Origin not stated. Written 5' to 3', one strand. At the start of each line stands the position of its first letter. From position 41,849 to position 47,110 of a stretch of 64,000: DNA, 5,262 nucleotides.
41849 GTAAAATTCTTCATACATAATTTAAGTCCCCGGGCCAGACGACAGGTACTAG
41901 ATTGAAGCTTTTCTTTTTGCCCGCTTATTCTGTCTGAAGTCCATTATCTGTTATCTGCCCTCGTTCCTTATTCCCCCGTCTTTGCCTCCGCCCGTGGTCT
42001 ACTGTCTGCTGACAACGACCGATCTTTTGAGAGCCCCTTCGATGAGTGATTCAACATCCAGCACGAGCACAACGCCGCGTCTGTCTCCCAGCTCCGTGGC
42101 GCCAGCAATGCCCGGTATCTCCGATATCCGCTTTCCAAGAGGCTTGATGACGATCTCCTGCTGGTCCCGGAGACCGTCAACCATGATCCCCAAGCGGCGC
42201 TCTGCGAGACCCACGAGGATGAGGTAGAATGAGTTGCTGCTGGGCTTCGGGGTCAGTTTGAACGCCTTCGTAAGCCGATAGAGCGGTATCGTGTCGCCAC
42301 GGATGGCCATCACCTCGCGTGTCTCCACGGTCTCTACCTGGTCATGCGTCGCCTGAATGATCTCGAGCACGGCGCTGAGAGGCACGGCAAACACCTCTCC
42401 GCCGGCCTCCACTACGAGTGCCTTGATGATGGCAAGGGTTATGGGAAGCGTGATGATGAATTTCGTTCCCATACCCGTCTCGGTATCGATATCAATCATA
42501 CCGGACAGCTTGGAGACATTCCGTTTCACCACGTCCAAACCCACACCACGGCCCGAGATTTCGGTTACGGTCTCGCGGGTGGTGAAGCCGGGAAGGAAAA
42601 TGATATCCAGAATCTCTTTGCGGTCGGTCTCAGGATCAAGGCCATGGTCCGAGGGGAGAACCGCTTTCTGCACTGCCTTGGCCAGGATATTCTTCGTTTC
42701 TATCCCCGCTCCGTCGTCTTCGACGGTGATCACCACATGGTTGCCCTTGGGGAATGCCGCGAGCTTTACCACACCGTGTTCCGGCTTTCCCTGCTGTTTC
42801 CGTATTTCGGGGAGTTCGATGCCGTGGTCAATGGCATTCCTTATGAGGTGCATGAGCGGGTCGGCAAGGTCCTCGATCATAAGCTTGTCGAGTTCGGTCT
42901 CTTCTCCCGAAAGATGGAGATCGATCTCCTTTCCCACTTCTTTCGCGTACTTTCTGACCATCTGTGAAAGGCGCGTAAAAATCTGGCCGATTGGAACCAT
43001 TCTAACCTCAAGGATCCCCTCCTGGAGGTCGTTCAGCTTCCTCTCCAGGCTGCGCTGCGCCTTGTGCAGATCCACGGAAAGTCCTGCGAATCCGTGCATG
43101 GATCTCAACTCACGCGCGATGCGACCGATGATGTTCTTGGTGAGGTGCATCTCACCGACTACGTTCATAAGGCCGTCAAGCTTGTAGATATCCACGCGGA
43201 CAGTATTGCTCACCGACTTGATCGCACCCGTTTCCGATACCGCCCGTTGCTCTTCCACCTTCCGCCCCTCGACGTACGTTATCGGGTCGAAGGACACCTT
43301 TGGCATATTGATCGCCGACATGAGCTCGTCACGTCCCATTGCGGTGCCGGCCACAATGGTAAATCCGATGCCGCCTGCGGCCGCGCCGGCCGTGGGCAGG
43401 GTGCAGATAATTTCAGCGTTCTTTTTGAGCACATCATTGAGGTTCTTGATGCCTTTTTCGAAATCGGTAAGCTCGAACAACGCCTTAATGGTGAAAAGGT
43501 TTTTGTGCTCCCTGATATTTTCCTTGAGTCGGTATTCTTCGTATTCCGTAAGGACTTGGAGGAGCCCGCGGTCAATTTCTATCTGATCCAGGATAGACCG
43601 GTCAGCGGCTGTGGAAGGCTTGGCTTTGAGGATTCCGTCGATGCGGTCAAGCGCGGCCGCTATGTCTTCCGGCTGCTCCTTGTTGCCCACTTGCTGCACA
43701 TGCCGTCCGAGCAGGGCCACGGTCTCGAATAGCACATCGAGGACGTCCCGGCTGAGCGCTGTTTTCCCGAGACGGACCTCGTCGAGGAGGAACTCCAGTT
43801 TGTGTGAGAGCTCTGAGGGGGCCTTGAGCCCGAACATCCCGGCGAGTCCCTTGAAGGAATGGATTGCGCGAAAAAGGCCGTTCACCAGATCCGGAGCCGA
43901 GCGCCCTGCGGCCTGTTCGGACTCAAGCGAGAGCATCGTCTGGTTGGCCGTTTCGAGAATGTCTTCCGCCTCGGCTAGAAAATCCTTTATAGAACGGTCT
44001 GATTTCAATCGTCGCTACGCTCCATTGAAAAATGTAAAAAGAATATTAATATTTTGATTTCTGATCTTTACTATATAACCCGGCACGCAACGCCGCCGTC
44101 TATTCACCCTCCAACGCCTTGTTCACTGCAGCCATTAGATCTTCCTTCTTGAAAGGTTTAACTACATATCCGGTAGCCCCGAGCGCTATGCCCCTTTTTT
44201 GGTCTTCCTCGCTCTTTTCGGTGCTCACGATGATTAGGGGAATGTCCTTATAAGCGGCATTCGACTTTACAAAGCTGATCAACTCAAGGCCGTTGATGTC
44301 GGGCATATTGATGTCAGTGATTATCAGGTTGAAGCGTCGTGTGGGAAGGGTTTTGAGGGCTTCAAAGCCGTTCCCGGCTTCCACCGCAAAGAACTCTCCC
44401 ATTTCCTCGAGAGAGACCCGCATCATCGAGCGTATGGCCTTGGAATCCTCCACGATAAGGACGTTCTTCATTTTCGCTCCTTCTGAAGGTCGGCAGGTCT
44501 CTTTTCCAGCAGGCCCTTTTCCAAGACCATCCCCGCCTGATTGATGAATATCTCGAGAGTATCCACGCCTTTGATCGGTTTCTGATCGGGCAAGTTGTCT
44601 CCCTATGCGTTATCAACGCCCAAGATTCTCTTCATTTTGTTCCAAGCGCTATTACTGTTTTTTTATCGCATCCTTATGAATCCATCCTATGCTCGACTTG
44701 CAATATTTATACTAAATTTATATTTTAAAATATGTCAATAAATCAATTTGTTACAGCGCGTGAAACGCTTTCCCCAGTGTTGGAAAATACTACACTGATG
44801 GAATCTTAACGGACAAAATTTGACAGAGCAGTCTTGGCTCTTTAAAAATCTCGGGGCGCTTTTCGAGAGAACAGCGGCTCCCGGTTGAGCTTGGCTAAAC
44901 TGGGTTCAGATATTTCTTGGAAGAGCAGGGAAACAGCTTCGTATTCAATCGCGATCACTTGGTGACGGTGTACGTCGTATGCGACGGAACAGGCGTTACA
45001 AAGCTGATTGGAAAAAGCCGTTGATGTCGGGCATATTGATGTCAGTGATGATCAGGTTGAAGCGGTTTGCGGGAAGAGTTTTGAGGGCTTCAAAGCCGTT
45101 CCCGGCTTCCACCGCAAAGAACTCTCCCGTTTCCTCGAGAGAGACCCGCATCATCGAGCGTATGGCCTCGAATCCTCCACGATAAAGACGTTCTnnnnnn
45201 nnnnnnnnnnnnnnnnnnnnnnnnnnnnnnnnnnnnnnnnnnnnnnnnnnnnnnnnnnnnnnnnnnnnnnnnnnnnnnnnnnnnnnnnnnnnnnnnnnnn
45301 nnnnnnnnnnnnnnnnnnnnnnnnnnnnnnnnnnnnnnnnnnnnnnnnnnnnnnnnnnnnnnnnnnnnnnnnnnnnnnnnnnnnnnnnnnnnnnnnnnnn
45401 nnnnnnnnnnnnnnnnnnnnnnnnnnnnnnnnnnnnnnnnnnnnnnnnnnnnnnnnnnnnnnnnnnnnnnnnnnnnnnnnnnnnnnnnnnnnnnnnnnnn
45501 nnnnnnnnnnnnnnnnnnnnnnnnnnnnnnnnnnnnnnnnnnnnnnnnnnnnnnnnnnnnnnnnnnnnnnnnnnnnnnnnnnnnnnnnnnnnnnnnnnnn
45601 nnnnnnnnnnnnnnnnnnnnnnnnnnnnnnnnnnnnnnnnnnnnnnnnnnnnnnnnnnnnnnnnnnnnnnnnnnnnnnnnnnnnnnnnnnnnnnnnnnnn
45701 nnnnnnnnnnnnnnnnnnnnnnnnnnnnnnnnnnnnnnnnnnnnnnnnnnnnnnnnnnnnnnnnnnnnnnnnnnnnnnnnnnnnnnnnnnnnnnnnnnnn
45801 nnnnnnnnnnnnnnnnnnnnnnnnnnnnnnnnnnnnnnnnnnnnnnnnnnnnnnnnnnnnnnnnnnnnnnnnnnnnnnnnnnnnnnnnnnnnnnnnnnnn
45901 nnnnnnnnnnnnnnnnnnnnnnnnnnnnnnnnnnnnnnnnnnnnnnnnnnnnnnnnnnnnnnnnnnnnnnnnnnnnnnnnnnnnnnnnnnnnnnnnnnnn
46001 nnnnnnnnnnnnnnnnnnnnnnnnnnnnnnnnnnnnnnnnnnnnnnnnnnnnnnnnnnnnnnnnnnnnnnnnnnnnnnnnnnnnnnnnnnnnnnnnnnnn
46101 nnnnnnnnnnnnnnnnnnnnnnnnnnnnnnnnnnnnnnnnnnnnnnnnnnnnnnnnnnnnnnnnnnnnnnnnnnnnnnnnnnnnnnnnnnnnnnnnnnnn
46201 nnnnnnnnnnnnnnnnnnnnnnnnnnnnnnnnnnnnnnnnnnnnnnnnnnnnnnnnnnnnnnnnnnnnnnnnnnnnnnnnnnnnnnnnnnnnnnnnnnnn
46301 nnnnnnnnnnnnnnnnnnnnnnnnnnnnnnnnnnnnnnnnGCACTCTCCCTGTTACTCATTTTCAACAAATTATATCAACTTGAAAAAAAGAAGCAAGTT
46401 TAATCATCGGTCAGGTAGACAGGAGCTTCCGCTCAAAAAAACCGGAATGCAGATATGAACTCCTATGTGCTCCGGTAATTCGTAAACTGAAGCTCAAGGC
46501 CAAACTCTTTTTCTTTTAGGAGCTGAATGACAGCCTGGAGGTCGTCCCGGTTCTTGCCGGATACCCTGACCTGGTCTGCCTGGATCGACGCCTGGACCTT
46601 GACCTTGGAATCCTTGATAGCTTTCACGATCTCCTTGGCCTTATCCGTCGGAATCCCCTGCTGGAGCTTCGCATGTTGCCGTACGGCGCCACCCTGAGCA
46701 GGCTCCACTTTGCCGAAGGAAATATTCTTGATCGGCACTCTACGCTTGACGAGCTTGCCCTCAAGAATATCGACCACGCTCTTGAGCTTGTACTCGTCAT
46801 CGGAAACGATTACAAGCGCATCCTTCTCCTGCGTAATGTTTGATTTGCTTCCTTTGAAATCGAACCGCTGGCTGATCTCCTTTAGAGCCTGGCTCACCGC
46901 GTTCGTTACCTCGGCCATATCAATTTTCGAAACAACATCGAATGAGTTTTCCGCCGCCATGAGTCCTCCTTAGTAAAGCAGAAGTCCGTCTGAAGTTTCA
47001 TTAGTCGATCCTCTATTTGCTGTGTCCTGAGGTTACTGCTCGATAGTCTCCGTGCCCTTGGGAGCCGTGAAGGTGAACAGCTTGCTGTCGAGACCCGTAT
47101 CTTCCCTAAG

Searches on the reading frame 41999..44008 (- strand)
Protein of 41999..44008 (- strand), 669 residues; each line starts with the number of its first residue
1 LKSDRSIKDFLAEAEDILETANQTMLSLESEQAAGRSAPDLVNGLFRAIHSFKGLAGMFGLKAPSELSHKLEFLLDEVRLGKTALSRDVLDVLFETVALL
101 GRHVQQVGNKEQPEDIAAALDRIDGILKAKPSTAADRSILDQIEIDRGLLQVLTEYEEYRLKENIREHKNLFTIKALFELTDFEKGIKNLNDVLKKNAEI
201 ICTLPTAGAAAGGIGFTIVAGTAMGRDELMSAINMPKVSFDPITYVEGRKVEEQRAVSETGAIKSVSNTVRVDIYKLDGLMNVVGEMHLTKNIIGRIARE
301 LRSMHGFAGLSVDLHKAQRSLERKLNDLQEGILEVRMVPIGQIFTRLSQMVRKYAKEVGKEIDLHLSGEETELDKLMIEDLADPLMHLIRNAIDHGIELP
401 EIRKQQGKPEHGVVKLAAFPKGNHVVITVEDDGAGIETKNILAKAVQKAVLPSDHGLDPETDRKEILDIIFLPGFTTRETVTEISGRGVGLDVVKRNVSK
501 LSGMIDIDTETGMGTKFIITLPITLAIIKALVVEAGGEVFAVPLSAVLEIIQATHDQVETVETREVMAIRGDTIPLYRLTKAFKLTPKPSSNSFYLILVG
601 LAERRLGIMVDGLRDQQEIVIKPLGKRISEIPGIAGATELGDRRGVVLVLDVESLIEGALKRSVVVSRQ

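Call 7: search_protein_families(library=pfam, proteins=[window:41999-44008:-], max_evalue=0.001)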
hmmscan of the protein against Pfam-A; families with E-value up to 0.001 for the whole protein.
window:41999-44008:- (669 aa): 4 families
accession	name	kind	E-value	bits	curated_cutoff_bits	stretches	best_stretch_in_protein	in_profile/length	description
PF01584.24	CheW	-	2.1e-27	95.9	23.5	1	530-657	2-135/138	CheW-like domain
PF02518.31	HATPase_c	-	4.8e-17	62.8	26.4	1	383-524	4-110/111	Histidine kinase-, DNA gyrase B-, and HSP90-like ATPase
PF02895.20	H-kinase_dim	-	1.1e-13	51.8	23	1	267-334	1-67/68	Signal transducing histidine kinase, homodimeric domain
PF01627.28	Hpt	-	1e-12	48.5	24.6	1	7-99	3-73/84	Hpt domain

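Call 41: search_protein_families(library=ncbifam, proteins=[window:41999-44008:-], max_evalue=0.001)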
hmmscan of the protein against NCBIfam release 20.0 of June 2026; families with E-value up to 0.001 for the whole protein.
window:41999-44008:- (669 aa): 30 families (the best 25 are shown)
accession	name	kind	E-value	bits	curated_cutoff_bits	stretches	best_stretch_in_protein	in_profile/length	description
NF041336.1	CheA_Halo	equivalog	1.7e-111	374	950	2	258-655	282-666/666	chemotaxis protein CheA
NF007835.0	PRK10547.1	equivalog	5.9e-106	355.6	793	1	9-656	9-657/670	chemotaxis protein CheA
NF010411.0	PRK13837.1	equivalog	1.4e-12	46.5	647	1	465-552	622-704/828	two-component system VirA-like sensor kinase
NF046044.1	PnpS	equivalog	2.3e-10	40.1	400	1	484-522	352-390/390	two-component system histidine kinase PnpS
NF007688.0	PRK10364.1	equivalog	2.4e-09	36.5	479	1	465-524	398-452/460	two-component system sensor histidine kinase ZraS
NF008298.1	PRK11086.1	subfamily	1.3e-08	33.7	520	1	466-523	473-525/529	DcuS/MalK family sensor histidine kinase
NF008468.0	PRK11360.1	equivalog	8.7e-08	31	646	1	464-524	554-609/616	two-component system sensor histidine kinase AtoS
NF047874.1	MASE3_PAS_HK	subfamily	9.8e-08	31.2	560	1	483-526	585-628/655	MASE3 domain-containing sensor histidine kinase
TIGR02966.1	phoR_proteo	equivalog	4e-07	29.4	334.2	0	334-441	185-278/333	phosphate regulon sensor histidine kinase PhoR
NF053867.1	SprKinKinDBac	equivalog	6.3e-07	28.2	775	1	464-524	443-498/500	sporulation kinase KinD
NF041947.1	LuxQ_Vibrio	equivalog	6.8e-07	27.6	1200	1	465-528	637-701/843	quorum-sensing autoinducer 2 sensor kinase/phosphatase LuxQ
NF046020.1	HisKinCckABruc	equivalog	4.1e-06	24.9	1000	1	390-528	572-712/868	cell cycle histidine kinase CckA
NF010076.0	PRK13557.1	subfamily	9.6e-06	24.3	631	0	464-526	338-397/540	histidine kinase famiy protein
NF011874.0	PRK15347.1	equivalog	1.1e-05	23.7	852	0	480-525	571-616/921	two component system sensor kinase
NF007004.0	PRK09467.1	equivalog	1.5e-05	24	415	0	470-523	384-436/440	two-component system sensor histidine kinase EnvZ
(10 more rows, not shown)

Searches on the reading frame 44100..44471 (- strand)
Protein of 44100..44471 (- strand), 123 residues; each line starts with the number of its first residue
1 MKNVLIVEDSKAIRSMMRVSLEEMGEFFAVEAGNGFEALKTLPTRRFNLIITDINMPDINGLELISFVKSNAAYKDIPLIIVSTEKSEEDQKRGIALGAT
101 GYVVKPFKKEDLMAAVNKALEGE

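Call 15: search_protein_families(library=pfam, proteins=[window:44100-44471:-], max_evalue=0.0001)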
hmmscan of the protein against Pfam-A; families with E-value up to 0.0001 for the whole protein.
window:44100-44471:- (123 aa): 1 family
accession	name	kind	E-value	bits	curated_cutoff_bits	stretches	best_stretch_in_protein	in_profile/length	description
PF00072.30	Response_reg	-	3.2e-27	95.3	30.2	1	4-117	1-111/111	Response regulator receiver domain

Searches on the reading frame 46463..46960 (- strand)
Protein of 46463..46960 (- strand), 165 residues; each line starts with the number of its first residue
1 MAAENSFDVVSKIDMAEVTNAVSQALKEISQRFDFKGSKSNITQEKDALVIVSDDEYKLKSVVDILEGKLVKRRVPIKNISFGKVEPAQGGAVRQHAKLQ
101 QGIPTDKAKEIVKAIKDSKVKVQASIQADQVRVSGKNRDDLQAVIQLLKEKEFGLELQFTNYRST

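Call 7: search_protein_families(library=pfam, proteins=[window:46463-46960:-], max_evalue=0.001)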
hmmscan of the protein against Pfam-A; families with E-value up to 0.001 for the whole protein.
window:46463-46960:- (165 aa): 1 family
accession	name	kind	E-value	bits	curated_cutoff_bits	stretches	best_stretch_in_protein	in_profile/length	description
PF04461.18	DUF520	-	2.1e-64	217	23.2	1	5-163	1-161/161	Protein of unknown function (DUF520)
